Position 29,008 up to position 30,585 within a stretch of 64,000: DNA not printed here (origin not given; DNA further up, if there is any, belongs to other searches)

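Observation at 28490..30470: AT-rich cassette 1: AbiGi-like 425-aa protein, orphan XisI and a 96-aa helical protein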

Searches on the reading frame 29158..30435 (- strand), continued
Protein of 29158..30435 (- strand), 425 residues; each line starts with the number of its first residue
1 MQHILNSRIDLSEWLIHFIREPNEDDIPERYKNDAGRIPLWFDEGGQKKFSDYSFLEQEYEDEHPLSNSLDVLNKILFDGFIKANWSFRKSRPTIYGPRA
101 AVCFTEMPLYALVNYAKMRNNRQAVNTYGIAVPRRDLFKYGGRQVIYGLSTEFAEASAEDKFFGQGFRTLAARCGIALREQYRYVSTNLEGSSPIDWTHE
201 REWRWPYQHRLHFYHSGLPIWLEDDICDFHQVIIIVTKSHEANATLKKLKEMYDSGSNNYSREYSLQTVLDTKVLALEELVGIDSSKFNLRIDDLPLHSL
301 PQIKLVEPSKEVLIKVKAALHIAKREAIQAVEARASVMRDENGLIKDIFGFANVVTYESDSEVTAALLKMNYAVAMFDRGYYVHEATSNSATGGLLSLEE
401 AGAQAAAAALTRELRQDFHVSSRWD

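Call 28: search_protein_families(library=pfam, max_evalue=1, proteins=[L084:3905-4507:+, L085:3962-4600:+])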
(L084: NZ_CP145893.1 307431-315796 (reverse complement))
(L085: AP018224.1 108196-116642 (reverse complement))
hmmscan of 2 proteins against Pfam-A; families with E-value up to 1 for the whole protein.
L084:3905-4507:+ (200 aa): 1 family
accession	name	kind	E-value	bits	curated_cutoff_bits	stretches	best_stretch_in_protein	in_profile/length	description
PF10899.13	AbiGi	-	0.094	13.2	22.4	1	145-173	127-152/185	Putative abortive phage resistance protein AbiGi, antitoxin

L085:3962-4600:+ (212 aa): 2 families
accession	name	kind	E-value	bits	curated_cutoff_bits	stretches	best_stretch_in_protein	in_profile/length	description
PF10899.13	AbiGi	-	0.004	17.6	22.4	0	152-185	128-159/185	Putative abortive phage resistance protein AbiGi, antitoxin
PF13169.11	Poxvirus_B22R_N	-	0.21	12.6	25.8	0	68-100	3-35/89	Poxvirus B22R protein N-terminal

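Call 36: search_solved_structures(query=A1, max_evalue=10)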
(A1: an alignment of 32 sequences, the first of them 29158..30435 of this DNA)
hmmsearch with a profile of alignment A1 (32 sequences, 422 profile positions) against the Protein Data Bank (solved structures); distinct sequences matched with E-value up to 10: 3.
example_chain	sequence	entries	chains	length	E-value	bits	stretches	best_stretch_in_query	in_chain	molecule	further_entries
2jps_A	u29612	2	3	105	0.52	12.4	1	212-287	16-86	Nuclear polyadenylated RNA-binding protein NAB2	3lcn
2v75_A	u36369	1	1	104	0.53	12.4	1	212-287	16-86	NUCLEAR POLYADENYLATED RNA-BINDING PROTEIN NAB2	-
7ylr_A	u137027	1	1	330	2.6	10.1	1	109-149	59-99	Ferredoxin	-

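Call 40: search_protein_families(library=ncbifam, max_evalue=1, proteins=[L084:3905-4507:+])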
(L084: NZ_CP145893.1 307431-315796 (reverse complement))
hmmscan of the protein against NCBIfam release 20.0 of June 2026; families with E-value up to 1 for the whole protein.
L084:3905-4507:+ (200 aa): 0 families

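Call 68: search_protein_families(library=padloc, max_evalue=0.01, proteins=[L018:4239-6326:+, L018:6314-8008:+, L080:7992-9257:+, L053:7995-8828:+, L084:3905-4507:+, L062:7995-9227:+, P0002, P0060])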
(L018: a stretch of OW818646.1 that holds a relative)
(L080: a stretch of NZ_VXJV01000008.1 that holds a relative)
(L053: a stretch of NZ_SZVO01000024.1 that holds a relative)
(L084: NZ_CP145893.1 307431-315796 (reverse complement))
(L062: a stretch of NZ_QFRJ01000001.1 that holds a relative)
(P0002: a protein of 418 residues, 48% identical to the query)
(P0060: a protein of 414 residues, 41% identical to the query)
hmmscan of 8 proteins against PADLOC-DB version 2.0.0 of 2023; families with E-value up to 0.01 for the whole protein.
L018:4239-6326:+ (695 aa): 165 families (the best 25 are shown)
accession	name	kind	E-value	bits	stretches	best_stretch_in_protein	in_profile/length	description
PDLC00069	GajA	-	9.6e-297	984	1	8-694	1-685/687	AAA ATPase domain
PDLC00077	GajA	-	2e-165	549.9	1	8-517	1-503/616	AAA ATPase domain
PDLC00091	GajA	-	3.1e-99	331.5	1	8-694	1-621/627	AAA ATPase domain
PDLC00096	GajA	-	5.7e-90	300.8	1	8-694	1-614/630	AAA ATPase domain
PDLC00071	GajA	-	1.7e-79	266.2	2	163-694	120-583/588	AAA ATPase domain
PDLC00083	GajA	-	1e-77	260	2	164-693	128-636/639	AAA ATPase domain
PDLC00070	GajA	-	2.2e-76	255.8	1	8-694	1-593/596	AAA ATPase domain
PDLC00099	GajA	-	9.5e-76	254.1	2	170-694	135-619/626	AAA ATPase domain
PDLC00080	GajA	-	2.3e-69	232.8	1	8-694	1-620/622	AAA ATPase domain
PDLC00064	GajA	-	1.3e-62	210.3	1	293-595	83-387/464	AAA ATPase domain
PDLC00072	GajA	-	2.3e-60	202.8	2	184-515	201-505/709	AAA ATPase domain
PDLC00063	GajA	-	8.6e-55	184.5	1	8-494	1-512/679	AAA ATPase domain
PDLC00092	GajA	-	4.3e-54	182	1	8-512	1-470/604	AAA ATPase domain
PDLC00065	GajA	-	7.8e-54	181.5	1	8-520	1-513/670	AAA ATPase domain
PDLC00073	GajA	-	1.6e-48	164.1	2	165-522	119-475/589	AAA ATPase domain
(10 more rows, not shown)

L018:6314-8008:+ (564 aa): 51 families (the best 25 are shown)
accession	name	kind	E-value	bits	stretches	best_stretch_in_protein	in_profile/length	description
PDLC00119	GajB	-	1.1e-219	729.2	1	1-558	3-557/565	UrvD helicase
PDLC00135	GajB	-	7.6e-52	175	3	171-309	127-265/603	UrvD helicase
PDLC00117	GajB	-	8.6e-51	171.1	2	14-295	27-300/604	UrvD helicase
PDLC00130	GajB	-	5.2e-49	165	2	13-297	14-290/589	UrvD helicase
PDLC00129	GajB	-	1.3e-45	154.1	2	7-316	18-327/594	UrvD helicase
PDLC03802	RTasHel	-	3.1e-45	153.2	2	9-337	13-290/675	DRT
PDLC00127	GajB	-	1.9e-44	150.2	2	16-297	22-289/594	UrvD helicase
PDLC00132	GajB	-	3.7e-44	149.4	2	9-306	11-308/625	UrvD helicase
PDLC00128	GajB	-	3.3e-43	146.4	2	173-303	218-353/685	UrvD helicase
PDLC00113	GajB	-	1.2e-41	140.9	3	165-311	125-268/579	UrvD helicase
PDLC00138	GajB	-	2.2e-40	136.9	1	14-547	17-570/581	UrvD helicase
PDLC00111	GajB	-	1.3e-37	127.8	2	168-309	150-293/625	UrvD helicase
PDLC00118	GajB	-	9.1e-37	125.1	2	19-307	10-248/515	UrvD helicase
PDLC00122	GajB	-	9.6e-37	125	2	197-543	144-471/502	UrvD helicase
PDLC00143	GajB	-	3.1e-36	123.1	1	7-310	18-293/632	UrvD helicase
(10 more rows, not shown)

L080:7992-9257:+ (421 aa): 0 families

L053:7995-8828:+ (277 aa): 1 family
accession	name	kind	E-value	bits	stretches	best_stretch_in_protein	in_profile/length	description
PDLC02331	AbiGi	-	0.00013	19.4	1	73-183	62-176/260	AbiGi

L084:3905-4507:+ (200 aa): 0 families

L062:7995-9227:+ (410 aa): 2 families
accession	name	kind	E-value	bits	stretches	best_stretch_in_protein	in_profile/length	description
PDLC04990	PDC-S31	-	0.0019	16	1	162-252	176-255/259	-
PDLC02331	AbiGi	-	0.0078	13.6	0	84-152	62-124/260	AbiGi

P0002 (418 aa): 0 families

P0060 (414 aa): 0 families

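Call 69: find_encoding_contigs(protein=P0060, flank=7000, max_places=2)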
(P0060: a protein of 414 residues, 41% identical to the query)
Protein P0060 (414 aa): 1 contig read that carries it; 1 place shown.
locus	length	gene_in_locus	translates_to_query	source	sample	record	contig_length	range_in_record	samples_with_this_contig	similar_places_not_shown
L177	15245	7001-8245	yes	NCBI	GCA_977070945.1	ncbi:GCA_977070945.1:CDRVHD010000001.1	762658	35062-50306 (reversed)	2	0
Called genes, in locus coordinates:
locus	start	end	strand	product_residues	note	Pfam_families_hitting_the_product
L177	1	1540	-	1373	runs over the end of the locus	PF20720:nSTAND3 (weak)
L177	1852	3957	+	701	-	PF02463:SMC_N, PF11398:DUF2813 (weak), PF13175:AAA_15, PF13476:AAA_23, PF13304:AAA_21, PF20469:OLD-like_TOPRIM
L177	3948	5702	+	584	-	PF00580:UvrD-helicase, PF01443:Viral_helicase1 (faint), PF13245:AAA_19, PF13361:UvrD_C, PF13538:UvrD_C_2 (faint)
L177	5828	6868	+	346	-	PF14279:HNH_5 (faint)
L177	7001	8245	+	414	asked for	-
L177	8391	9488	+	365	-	-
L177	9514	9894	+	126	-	-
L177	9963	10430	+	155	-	-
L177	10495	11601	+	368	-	-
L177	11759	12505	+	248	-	-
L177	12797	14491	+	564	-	PF02463:SMC_N (weak), PF13175:AAA_15, PF13304:AAA_21 (faint), PF20469:OLD-like_TOPRIM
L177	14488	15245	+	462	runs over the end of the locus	PF00580:UvrD-helicase, PF01443:Viral_helicase1 (faint), PF13245:AAA_19, PF13604:AAA_30 (faint), PF00580:UvrD-helicase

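Call 70: find_encoding_contigs(protein=P0010, flank=7000, max_places=2)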
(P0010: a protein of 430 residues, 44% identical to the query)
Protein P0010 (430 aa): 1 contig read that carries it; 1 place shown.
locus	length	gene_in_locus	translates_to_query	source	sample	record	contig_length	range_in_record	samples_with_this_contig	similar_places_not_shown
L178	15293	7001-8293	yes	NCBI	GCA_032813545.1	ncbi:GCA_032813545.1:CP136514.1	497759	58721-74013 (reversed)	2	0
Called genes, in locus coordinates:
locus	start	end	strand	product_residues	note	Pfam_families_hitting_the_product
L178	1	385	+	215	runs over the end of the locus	PF01618:MotA_ExbB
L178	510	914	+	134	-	PF02472:ExbD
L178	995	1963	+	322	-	PF01032:FecCD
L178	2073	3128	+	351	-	PF01032:FecCD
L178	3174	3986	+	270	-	PF09818:ABC_ATPase (faint), PF00005:ABC_tran, PF13555:AAA_29 (faint), PF02463:SMC_N (faint), PF13175:AAA_15 (faint), PF13304:AAA_21 (faint)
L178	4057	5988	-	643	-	PF00664:ABC_membrane, PF00005:ABC_tran, PF13304:AAA_21 (faint)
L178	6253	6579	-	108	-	-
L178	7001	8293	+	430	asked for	-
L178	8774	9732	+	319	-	PF13565:HTH_32, PF13358:DDE_3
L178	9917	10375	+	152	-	PF02308:MgtC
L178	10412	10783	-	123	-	PF07845:DUF1636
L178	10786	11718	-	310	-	PF01497:Peripla_BP_2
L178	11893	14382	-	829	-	PF11741:AMIN (faint), PF07715:Plug, PF00593:TonB_dep_Rec_b-barrel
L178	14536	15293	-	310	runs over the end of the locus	PF00165:HTH_AraC (faint), PF12833:HTH_18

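Call 71: find_encoding_contigs(protein=P0116, flank=7000, max_places=2)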
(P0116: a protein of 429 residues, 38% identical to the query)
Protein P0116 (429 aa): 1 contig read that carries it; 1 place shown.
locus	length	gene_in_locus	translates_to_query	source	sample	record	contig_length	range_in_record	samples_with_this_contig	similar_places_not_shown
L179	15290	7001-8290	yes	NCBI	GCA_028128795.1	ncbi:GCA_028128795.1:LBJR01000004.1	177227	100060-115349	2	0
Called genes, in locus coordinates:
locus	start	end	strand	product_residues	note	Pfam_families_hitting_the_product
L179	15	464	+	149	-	PF05406:WGR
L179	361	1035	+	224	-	-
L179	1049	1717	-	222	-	-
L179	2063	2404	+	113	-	PF01909:NTP_transf_2, PF18765:Polbeta (weak)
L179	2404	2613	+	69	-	PF01934:HepT-like (faint)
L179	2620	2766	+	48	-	PF01934:HepT-like (weak)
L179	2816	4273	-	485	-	PF13245:AAA_19, PF01443:Viral_helicase1 (faint), PF00580:UvrD-helicase, PF13538:UvrD_C_2 (faint)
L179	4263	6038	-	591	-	PF02463:SMC_N (faint), PF13175:AAA_15, PF13304:AAA_21, PF13175:AAA_15 (weak)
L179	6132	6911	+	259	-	PF18734:HEPN_AbiU2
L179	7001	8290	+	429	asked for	-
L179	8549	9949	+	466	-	PF09903:DUF2130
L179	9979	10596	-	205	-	PF06114:Peptidase_M78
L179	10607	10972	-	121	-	PF13560:HTH_31, PF01381:HTH_3, PF12844:HTH_19 (weak)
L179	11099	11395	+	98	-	-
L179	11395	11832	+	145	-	PF14455:Y4jH-like (weak)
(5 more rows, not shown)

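Call 77: fold_search(model_id=the predicted structure, library=viral)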
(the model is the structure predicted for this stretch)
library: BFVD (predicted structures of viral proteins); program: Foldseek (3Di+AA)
matches with E <= 10: 67; with E <= 0.001: 0
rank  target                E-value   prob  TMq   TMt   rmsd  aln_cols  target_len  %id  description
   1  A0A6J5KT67            1.3e-03  1.00  0.19  0.61   6.0       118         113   20  Uncharacterized protein [uncultured Caudovirales phage]
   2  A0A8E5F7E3            1.6e-03  1.00  0.22  0.63   3.8       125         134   22  (no name in the UniProt tables at hand)
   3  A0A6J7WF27            3.5e-03  1.00  0.22  0.62   3.3       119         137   21  Uncharacterized protein [uncultured Caudovirales phage]
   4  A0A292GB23            5.7e-03  0.98  0.19  0.50   7.5       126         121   16  (no name in the UniProt tables at hand)
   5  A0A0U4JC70            1.3e-02  0.97  0.18  0.50   6.0       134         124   16  (no name in the UniProt tables at hand)
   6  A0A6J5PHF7            1.7e-02  1.00  0.20  0.66   6.8       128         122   16  Uncharacterized protein [uncultured Caudovirales phage]
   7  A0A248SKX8            4.0e-02  0.21  0.19  0.20  18.3       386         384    9  (no name in the UniProt tables at hand)
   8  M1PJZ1                7.8e-02  0.90  0.17  0.55   5.5       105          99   17  (no name in the UniProt tables at hand)
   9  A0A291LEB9            1.0e-01  0.69  0.18  0.36  19.5       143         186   15  Uncharacterized protein [Aeromonas phage AS-yj]
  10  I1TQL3                3.5e-01  0.09  0.19  0.24  13.4       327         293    6  (no name in the UniProt tables at hand)
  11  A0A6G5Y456            2.0e+00  0.12  0.14  0.43   6.7       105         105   12  (no name in the UniProt tables at hand)
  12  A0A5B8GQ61            2.0e+00  0.01  0.07  0.04  18.5       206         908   11  RNA-directed RNA polymerase [Rhizoctonia solani dsRNA virus 8]
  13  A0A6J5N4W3            2.2e+00  0.04  0.11  0.24  15.0       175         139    9  Uncharacterized protein [uncultured Caudovirales phage]
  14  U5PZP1                2.3e+00  0.06  0.08  0.34  11.2        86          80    8  Uncharacterized protein [Acinetobacter phage Presley]
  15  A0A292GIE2            2.5e+00  0.01  0.08  0.14  19.1       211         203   10  (no name in the UniProt tables at hand)
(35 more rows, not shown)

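Call 78: search_protein_families(library=pfam, max_evalue=0.001, proteins=[L177:5828-6868:+])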
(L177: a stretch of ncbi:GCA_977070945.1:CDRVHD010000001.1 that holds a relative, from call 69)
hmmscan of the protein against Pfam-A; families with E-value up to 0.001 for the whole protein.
L177:5828-6868:+ (346 aa): 1 family
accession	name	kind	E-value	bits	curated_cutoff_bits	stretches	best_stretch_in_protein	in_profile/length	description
PF14279.12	HNH_5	-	1.3e-07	31.8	27.5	0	29-49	1-21/56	HNH endonuclease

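Call 79: find_related_loci(query=A1, collection=viral_contigs, flank=6000)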
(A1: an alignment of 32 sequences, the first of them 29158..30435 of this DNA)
Query A1 (425 aa) in viral_contigs; peptide patterns used: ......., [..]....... (x = any residue, [..] = any of these).
15 stretches matched a pattern; 8 encode a relative of the query (tblastn E <= 1e-3); 8 distinct loci.
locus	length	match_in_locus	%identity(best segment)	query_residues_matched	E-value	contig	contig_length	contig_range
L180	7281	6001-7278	38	8-425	5e-74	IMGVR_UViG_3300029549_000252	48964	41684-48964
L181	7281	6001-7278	38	8-425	5e-74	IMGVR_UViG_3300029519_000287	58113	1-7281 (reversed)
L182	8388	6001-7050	28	8-384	7e-43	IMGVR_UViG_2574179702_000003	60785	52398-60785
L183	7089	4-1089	30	8-378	8e-40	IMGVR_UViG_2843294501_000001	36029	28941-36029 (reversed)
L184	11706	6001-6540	37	6-208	2e-30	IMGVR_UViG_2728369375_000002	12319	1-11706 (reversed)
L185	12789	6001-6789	31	6-295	3e-28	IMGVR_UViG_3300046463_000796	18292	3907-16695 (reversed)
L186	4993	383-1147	31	6-287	2e-27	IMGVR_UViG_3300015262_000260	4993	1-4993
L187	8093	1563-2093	33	6-208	2e-23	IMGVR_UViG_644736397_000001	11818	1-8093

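Call 97: find_encoding_contigs(protein=P0003, flank=4000, max_places=2)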
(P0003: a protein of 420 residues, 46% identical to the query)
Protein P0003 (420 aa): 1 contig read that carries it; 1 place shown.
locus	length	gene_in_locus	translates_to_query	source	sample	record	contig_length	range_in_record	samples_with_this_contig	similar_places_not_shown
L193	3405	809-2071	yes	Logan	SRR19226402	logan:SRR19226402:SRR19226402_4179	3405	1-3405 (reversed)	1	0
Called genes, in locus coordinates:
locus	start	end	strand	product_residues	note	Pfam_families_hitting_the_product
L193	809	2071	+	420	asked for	-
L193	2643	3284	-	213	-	-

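Call 98: find_encoding_contigs(protein=P0004, flank=4000, max_places=2)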
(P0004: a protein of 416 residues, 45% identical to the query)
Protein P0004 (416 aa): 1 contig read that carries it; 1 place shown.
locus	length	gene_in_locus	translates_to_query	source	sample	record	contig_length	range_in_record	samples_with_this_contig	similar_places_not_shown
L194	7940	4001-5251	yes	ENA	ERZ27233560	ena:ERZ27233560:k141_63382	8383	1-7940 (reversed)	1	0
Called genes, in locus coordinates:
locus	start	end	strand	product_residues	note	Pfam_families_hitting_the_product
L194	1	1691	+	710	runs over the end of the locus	?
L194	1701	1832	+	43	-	-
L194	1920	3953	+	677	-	PF08378:NERD, PF00580:UvrD-helicase (faint), PF13087:AAA_12 (faint), PF13361:UvrD_C, PF13538:UvrD_C_2 (weak)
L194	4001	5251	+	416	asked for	-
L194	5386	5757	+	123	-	PF04237:YjbR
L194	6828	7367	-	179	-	-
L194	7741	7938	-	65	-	?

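Call 99: find_encoding_contigs(protein=P0006, flank=4000, max_places=2)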
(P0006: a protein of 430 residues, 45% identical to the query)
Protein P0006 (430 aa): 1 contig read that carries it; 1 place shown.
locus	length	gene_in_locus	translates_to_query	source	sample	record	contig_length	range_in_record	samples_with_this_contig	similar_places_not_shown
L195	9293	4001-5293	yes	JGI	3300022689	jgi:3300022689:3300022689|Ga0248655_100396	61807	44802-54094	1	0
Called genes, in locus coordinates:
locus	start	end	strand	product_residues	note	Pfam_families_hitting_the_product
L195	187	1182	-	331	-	PF02826:2-Hacid_dh_C (weak), PF03807:F420_oxidored (weak), PF07991:KARI_N, PF01450:KARI_C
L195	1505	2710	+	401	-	PF07995:GSDH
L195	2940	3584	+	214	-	PF00775:Dioxygenase_C, PF13620:CarboxypepD_reg (faint)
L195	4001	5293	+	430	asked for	-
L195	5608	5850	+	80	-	-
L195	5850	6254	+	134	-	PF01850:PIN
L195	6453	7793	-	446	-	PF01882:DUF58, PF13519:VWA_2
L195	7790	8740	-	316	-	PF20030:bpMoxR, PF00158:Sigma54_activat (faint), PF00004:AAA, PF07726:AAA_3, PF07728:AAA_5, PF17863:AAA_lid_2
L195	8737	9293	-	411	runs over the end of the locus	PF14258:DUF4350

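Call 101: search_protein_families(library=phrogs, max_evalue=0.01, proteins=[window:29158-30435:-, L080:7992-9257:+, L053:7995-8828:+, L084:3905-4507:+])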
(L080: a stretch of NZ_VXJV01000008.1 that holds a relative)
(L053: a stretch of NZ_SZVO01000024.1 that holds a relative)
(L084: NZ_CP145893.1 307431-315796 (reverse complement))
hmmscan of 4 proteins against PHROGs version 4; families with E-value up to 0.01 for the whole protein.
window:29158-30435:- (425 aa): 0 families

L080:7992-9257:+ (421 aa): 0 families

L053:7995-8828:+ (277 aa): 0 families

L084:3905-4507:+ (200 aa): 0 families
